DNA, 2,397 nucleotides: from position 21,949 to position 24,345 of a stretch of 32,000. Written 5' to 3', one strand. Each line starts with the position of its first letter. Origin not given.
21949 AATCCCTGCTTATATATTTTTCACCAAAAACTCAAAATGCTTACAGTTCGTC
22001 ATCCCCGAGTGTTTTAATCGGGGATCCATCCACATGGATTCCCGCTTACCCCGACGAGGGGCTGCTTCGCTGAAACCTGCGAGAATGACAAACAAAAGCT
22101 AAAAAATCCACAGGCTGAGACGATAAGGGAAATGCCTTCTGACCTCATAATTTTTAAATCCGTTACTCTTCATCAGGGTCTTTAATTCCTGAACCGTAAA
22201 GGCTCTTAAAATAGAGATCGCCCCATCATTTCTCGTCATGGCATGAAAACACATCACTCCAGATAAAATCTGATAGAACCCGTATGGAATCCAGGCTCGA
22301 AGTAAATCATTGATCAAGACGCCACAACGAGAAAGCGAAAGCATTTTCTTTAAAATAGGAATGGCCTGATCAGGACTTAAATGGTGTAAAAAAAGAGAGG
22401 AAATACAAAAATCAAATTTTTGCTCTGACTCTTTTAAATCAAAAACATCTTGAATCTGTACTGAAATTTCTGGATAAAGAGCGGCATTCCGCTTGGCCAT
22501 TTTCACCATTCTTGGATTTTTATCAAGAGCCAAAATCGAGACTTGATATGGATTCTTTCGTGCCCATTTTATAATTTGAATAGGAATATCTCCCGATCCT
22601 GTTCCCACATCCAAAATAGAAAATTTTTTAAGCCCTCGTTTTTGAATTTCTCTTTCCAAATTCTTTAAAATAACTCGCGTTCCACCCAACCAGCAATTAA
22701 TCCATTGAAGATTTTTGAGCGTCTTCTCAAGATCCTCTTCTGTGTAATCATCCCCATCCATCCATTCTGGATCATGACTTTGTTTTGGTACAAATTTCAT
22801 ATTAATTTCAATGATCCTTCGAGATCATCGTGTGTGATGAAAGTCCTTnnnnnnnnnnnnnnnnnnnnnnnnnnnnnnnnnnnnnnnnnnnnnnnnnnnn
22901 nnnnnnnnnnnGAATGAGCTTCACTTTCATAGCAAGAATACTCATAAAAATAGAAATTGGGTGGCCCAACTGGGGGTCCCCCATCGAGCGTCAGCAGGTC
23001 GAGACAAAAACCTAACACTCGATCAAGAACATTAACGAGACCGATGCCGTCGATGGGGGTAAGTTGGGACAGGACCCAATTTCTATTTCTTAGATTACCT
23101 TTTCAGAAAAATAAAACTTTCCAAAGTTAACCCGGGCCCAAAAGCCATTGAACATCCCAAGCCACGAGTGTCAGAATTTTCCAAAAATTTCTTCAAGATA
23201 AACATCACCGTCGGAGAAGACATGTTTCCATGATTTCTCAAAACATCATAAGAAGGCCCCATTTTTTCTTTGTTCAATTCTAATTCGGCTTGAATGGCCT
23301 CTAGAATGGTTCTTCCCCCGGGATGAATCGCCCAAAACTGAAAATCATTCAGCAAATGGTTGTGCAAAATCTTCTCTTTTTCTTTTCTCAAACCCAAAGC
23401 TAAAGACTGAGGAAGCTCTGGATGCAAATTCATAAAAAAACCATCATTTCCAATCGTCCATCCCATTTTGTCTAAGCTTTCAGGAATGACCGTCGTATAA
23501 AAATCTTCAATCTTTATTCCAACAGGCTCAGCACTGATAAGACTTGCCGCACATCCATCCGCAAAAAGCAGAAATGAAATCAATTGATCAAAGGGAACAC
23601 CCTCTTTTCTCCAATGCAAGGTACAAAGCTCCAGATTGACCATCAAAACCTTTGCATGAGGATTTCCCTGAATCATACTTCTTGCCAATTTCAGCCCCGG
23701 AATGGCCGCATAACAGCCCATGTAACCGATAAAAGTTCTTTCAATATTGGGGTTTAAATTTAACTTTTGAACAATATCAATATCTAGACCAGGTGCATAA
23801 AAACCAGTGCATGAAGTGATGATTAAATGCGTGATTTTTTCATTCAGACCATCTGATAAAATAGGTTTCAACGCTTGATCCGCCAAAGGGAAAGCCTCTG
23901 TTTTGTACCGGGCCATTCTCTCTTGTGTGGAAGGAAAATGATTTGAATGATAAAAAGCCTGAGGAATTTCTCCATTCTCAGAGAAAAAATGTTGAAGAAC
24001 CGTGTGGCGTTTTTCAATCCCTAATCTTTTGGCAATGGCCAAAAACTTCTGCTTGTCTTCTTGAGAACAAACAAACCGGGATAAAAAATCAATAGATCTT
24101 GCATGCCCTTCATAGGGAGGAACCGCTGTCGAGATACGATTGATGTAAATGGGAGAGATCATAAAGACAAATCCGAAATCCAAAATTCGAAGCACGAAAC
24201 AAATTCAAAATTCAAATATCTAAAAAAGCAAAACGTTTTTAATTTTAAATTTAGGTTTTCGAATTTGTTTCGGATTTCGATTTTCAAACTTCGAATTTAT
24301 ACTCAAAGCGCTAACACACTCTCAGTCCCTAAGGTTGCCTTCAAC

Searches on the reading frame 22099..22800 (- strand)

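Call 13: search_protein_families(library=pfam, proteins=[window:22099-22800:-])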
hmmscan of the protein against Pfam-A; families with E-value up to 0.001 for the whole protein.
window:22099-22800:- (233 aa): 9 families
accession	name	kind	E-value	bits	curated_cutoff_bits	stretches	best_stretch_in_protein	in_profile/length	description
PF13649.12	Methyltransf_25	-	6.5e-13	49.6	27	1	62-156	1-92/97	Methyltransferase domain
PF13847.12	Methyltransf_31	-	1.3e-11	44.9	27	1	60-156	5-100/145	Methyltransferase domain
PF08241.18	Methyltransf_11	-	4.3e-09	37.3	21.2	1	63-148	1-81/95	Methyltransferase domain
PF13489.12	Methyltransf_23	-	2e-07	31.3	27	1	47-219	12-163/164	Methyltransferase domain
PF08242.18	Methyltransf_12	-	6.7e-07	30.4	30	1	63-158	1-93/98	Methyltransferase domain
PF05185.22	PRMT5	-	9.5e-06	26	22.9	1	49-137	55-143/171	PRMT5 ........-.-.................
PF05175.20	MTS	-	1.2e-05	25.4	23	1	40-134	19-104/170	Methyltransferase small domain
PF01209.24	Ubie_methyltran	-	5.3e-05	23.1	20.1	1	54-135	46-123/233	ubiE/COQ5 methyltransferase family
PF06325.19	PrmA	-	0.00013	22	22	1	41-136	148-234/296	Ribosomal protein L11 methyltransferase (PrmA)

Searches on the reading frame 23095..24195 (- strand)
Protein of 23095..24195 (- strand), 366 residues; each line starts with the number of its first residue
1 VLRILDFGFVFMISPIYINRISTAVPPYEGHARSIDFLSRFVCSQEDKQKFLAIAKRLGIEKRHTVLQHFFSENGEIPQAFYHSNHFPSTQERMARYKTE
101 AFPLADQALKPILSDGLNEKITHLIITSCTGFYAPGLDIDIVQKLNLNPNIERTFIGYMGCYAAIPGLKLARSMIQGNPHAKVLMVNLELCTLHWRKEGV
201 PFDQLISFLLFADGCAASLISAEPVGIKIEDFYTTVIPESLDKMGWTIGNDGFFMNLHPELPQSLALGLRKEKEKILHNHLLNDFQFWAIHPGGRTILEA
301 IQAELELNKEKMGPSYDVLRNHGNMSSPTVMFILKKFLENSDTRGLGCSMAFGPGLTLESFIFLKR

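Call 13: search_protein_families(library=pfam, proteins=[window:23095-24195:-])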
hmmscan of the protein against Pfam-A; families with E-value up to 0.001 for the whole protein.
window:23095-24195:- (366 aa): 5 families
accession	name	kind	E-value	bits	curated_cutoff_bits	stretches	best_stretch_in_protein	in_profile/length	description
PF02797.21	Chal_sti_synt_C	-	7.6e-23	81.6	27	1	234-362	7-146/151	Chalcone and stilbene synthases, C-terminal domain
PF00195.25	Chal_sti_synt_N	-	2.9e-20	73.1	27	1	45-224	45-225/225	Chalcone and stilbene synthases, N-terminal domain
PF08392.18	FAE1_CUT1_RppA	-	1.4e-10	41.4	27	1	71-224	57-207/290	FAE1/Type III polyketide synthase-like protein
PF08541.16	ACP_syn_III_C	-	1.5e-07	31.9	26.6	1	283-362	9-87/90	3-Oxoacyl-[acyl-carrier-protein (ACP)] synthase III C terminal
PF08545.16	ACP_syn_III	-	9.8e-05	22.6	24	1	160-229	6-71/80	3-Oxoacyl-[acyl-carrier-protein (ACP)] synthase III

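Call 17: find_encoding_contigs(protein=window:23095-24195:-, flank=3000, max_places=4)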
Protein window:23095-24195:- (366 aa): no gene with exactly this product is on record in the collection.
